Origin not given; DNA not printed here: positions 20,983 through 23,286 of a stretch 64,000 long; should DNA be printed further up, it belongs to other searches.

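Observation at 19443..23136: AraC / activase / unusually short glycyl radical enzyme locus of unknown chemistry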

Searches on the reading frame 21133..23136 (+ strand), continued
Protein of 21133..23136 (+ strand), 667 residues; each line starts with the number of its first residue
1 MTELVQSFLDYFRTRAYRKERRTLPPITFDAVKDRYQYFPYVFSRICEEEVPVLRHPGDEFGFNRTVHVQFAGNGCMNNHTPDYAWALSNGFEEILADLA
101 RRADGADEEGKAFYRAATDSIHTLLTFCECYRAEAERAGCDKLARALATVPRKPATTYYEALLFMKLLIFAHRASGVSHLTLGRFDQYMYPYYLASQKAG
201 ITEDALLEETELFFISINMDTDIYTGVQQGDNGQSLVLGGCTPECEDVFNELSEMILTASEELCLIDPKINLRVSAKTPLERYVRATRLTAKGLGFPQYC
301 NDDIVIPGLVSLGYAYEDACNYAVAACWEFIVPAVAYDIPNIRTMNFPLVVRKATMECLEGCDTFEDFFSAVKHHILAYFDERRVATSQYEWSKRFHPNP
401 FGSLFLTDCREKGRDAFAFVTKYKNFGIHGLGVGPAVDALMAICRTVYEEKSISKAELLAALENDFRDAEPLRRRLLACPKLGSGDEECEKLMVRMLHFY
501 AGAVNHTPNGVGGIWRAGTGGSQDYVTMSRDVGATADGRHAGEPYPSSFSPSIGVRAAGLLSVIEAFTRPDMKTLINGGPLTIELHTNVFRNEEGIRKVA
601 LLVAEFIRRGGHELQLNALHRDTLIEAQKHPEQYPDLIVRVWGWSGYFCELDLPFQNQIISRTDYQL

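Call 20: search_protein_families(library=pfam, proteins=[L057:4226-5194:-, L057:5369-7144:+, L057:10052-11599:+, L057:13146-15683:+, L082:4818-6005:+, L082:5996-6865:+, L082:10168-11709:-, L082:11709-13214:-, L082:13408-15162:+, L076:7117-7824:+], max_evalue=0.001)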
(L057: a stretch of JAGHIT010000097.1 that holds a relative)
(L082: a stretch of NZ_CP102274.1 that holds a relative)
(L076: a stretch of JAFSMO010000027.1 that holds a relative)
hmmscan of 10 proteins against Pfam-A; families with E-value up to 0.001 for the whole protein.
L057:4226-5194:- (322 aa): 3 families
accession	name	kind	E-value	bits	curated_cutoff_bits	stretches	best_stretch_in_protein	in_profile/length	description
PF01022.26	HTH_5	-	1.2e-06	28.7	22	1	41-86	1-46/47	Bacterial regulatory protein, arsR family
PF12840.13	HTH_20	-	5.5e-05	23.5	27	1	39-87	1-50/51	Helix-turn-helix domain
PF25212.1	HVO_A0114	-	0.0003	21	27.6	1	36-88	16-69/84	HVO_A0114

L057:5369-7144:+ (591 aa): 5 families
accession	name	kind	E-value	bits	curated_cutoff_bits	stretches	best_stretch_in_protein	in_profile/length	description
PF02837.24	Glyco_hydro_2_N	-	4.9e-20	72.6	28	1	19-174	2-165/169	Glycosyl hydrolases family 2, sugar binding domain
PF02836.23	Glyco_hydro_2_C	-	1.7e-14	54.1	21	1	319-578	36-292/302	Glycosyl hydrolases family 2, TIM barrel domain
PF22666.2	Glyco_hydro_2_N2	-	4.4e-12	46.8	27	1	72-149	49-128/167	Glycosyl hydrolase 2 galactose-binding domain-like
PF00703.27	Glyco_hydro_2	-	5e-07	30.9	23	1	203-281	28-109/109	Glycosyl hydrolases family 2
PF13364.12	BetaGal_ABD2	-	0.00061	20.9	23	0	70-138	34-106/112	Beta-galactosidase second all-beta domain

L057:10052-11599:+ (515 aa): 2 families
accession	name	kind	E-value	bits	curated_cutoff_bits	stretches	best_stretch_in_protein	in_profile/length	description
PF04616.20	Glyco_hydro_43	-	9.1e-42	143.8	32.2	1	56-355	8-285/288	Glycosyl hydrolases family 43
PF16990.11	CBM_35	-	2.7e-05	24.9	28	1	409-463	21-74/121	Carbohydrate binding module (family 35)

L057:13146-15683:+ (845 aa): 0 families

L082:4818-6005:+ (395 aa): 1 family
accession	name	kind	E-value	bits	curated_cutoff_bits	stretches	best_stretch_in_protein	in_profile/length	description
PF02086.21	MethyltransfD12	-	1.9e-39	136.3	22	1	49-334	1-241/253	D12 class N6 adenine-specific DNA methyltransferase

L082:5996-6865:+ (289 aa): 1 family
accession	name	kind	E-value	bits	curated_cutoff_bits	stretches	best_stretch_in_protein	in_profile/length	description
PF02086.21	MethyltransfD12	-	3.5e-33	115.8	22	1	9-259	1-250/253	D12 class N6 adenine-specific DNA methyltransferase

L082:10168-11709:- (513 aa): 2 families
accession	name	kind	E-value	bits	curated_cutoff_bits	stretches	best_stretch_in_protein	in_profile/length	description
PF06580.19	His_kinase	-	2.9e-19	69.5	25.2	1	372-449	2-80/81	Histidine kinase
PF00672.30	HAMP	-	3.9e-08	33.9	25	1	305-355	5-52/53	HAMP domain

L082:11709-13214:- (501 aa): 3 families
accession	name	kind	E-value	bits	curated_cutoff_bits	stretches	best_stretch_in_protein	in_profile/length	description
PF12833.13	HTH_18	-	4.2e-23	81.9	33.6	1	421-497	3-79/80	Helix-turn-helix domain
PF00072.30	Response_reg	-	2e-21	76.7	30.2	1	10-121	1-108/111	Response regulator receiver domain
PF00165.29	HTH_AraC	-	3e-20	72.3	26.6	2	461-497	7-42/42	Bacterial regulatory helix-turn-helix proteins, AraC family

L082:13408-15162:+ (584 aa): 0 families

L076:7117-7824:+ (235 aa): 1 family
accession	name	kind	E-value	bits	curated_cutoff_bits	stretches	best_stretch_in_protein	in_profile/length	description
PF09719.15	C_GCAxxG_C_C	-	1.9e-08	34.9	27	1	123-228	31-118/118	Putative redox-active protein (C_GCAxxG_C_C)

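Call 40: predict_structure(alignment_id=A2)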
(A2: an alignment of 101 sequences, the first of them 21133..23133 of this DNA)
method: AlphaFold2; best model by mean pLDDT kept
length: 667 residues; sequences in the alignment: 101
mean_pLDDT: 93.1   pTM: 0.93
mean pLDDT of the five models: 93.1, 92.9, 92.2, 91.9, 91.1
residues with pLDDT >= 90: 525; 70-90: 131; 50-70: 11; < 50: 0
segments of 3 or more residues with pLDDT < 50: none
pLDDT, mean of each block of 10 residues (from residue 1): 96 91 86 89 95 91 92 76 97 99 98 98 98 96 98 99 98 91 96 99 98 95 77 90 97 97 92 97 96 83 98 98 87 92 94 98 98 98 78 86 98 95 94 96 98 98 97 96 94 98 96 93 88 97 89 86 95 92 90 96 98 92 95 89 81 90 73
secondary structure, 60 per line:
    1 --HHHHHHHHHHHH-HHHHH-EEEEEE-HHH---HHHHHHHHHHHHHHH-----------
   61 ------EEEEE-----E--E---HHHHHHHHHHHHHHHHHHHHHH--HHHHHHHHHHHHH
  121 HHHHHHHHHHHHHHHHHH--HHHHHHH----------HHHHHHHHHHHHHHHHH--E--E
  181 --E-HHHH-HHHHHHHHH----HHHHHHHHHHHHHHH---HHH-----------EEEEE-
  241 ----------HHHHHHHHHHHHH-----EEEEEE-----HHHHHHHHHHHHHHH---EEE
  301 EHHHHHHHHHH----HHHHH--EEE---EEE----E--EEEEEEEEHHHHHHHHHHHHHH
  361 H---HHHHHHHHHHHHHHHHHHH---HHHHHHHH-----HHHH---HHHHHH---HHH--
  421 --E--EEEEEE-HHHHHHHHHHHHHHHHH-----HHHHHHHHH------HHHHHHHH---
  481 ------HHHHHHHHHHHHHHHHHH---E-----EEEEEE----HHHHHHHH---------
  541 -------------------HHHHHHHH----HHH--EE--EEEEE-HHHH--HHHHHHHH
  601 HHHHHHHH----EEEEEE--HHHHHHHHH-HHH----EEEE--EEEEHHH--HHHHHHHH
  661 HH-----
elements in order: H3-14 H16-20 E22-27 H35-49 E67-71 H84-105 H108-138 H141-147 H158-174 H185-188 H190-198 H203-217 E235-239 H251-263 E269-274 H280-294 E298-301 H302-311 H316-320 E323-325 E329-331 E339-346 H347-361 H365-383 H387-394 H400-403 H407-412 E426-431 H433-449 H455-463 H470-477 H487-504 E514-519 H524-531 H560-567 E581-585 H587-590 H593-608 E613-618 H621-629 E638-641 E644-647 H653-662

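Call 57: search_protein_families(library=pfam, alignment_id=A3, max_evalue=0.00001)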
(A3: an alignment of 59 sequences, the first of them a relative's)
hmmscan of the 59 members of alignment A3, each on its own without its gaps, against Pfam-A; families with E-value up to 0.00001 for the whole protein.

A. member 1, L014:6688-7068:+ (127 aa): 0 families

B. families by the number of members that match (of 59 scanned): 55 families (the first 25 are shown)
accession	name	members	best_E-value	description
PF04616.20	Glyco_hydro_43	6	5.7e-44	Glycosyl hydrolases family 43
PF00528.27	BPD_transp_1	5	2.4e-19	Binding-protein-dependent transport system inner membrane component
PF02837.24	Glyco_hydro_2_N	4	4.9e-20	Glycosyl hydrolases family 2, sugar binding domain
PF02836.23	Glyco_hydro_2_C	4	1.7e-14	Glycosyl hydrolases family 2, TIM barrel domain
PF22666.2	Glyco_hydro_2_N2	4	4.4e-12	Glycosyl hydrolase 2 galactose-binding domain-like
PF00703.27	Glyco_hydro_2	4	7.2e-12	Glycosyl hydrolases family 2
PF07944.18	Beta-AFase-like_GH127_cat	2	6e-88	Beta-L-arabinofuranosidase, GH127 catalytic domain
PF02086.21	MethyltransfD12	2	1.9e-39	D12 class N6 adenine-specific DNA methyltransferase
PF01547.30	SBP_bac_1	2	5.1e-28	Bacterial extracellular solute-binding protein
PF01261.30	AP_endonuc_2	2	1.1e-27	Xylose isomerase-like TIM barrel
PF16126.11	DUF4838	1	4.3e-95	Domain of unknown function (DUF4838)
PF02056.22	Glyco_hydro_4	1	5.7e-65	Family 4 glycosyl hydrolase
PF11975.13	Glyco_hydro_4C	1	1.4e-64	Family 4 glycosyl hydrolase C-terminal domain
PF02545.19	Maf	1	7.7e-61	Maf-like protein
PF00248.27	Aldo_ket_red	1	7.6e-55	Aldo/keto reductase family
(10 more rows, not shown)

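Call 59: search_protein_representatives(protein=window:21133-23133:+)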
Query: 667 residues. Proteins with E-value up to 0.001 (for the whole library): 5747; up to 1e-10: 3078; up to 1e-30: 1489. The best 150 are listed.
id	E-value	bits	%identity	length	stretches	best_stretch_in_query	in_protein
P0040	1.2e-207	707.9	52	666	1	3-666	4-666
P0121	2.5e-186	637.5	48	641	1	48-665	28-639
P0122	2.7e-177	607.6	47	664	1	1-665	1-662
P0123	5.0e-172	590.2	47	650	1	1-667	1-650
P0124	1.4e-171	588.8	46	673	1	1-665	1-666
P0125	2.2e-169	581.5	46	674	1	71-665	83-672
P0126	1.4e-157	542.5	44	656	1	1-666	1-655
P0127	1.8e-156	538.9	44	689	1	74-663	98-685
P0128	1.6e-151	522.5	45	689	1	73-667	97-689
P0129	1.1e-147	509.8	47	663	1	76-667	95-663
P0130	6.2e-144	497.4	44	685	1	70-665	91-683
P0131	1.5e-142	492.8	42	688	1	70-664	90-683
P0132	4.7e-142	491.2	42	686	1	51-666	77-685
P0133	1.6e-141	489.4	43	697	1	50-664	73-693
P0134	1.8e-140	486.0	42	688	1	63-667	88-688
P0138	1.6e-129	449.8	40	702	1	74-665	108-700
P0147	1.3e-105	370.8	36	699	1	43-667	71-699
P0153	1.1e-90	321.4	35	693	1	77-666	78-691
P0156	3.0e-88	313.4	32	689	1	69-664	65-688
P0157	1.6e-87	311.0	33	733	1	70-665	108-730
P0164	8.9e-78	278.8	33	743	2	359-665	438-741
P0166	1.6e-77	278.0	34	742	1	137-664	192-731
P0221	4.0e-63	230.4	32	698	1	132-663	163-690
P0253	2.2e-60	221.3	29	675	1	76-662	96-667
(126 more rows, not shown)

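Call 71: search_protein_families(library=pfam, alignment_id=A4, max_evalue=0.00001)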
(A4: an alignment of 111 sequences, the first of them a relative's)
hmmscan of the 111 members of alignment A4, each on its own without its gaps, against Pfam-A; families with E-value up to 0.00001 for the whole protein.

A. member 1, L069:2-550:+ (183 aa): 0 families

B. families by the number of members that match (of 111 scanned): 153 families (the first 25 are shown)
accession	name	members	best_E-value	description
PF00005.33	ABC_tran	4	1.2e-33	ABC transporter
PF00004.35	AAA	4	1.5e-26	ATPase family associated with various cellular activities (AAA)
PF07728.20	AAA_5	4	3.7e-16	AAA domain (dynein-related subfamily)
PF02463.25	SMC_N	4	2.7e-10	RecF/RecN/SMC N terminal domain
PF05496.18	RuvB_N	3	1e-83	Holliday junction DNA helicase RuvB P-loop domain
PF00528.27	BPD_transp_1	3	1.6e-23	Binding-protein-dependent transport system inner membrane component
PF13304.12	AAA_21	3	2.6e-15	AAA domain, putative AbiEii toxin, Type IV TA system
PF00275.25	EPSP_synthase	2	5e-100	EPSP synthase (3-phosphoshikimate 1-carboxyvinyltransferase)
PF07724.20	AAA_2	2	9.1e-62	AAA domain (Cdc48 subfamily)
PF00860.26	Xan_ur_permease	2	8.5e-34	Permease family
PF17864.7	AAA_lid_4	2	3.3e-31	RuvB AAA lid domain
PF00696.33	AA_kinase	2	5.5e-30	Amino acid kinase family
PF02861.25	Clp_N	2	2.4e-27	Clp amino terminal domain, pathogenicity island component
PF02518.31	HATPase_c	2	3.6e-26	Histidine kinase-, DNA gyrase B-, and HSP90-like ATPase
PF05491.19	RuvB_C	2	7e-25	RuvB C-terminal winged helix domain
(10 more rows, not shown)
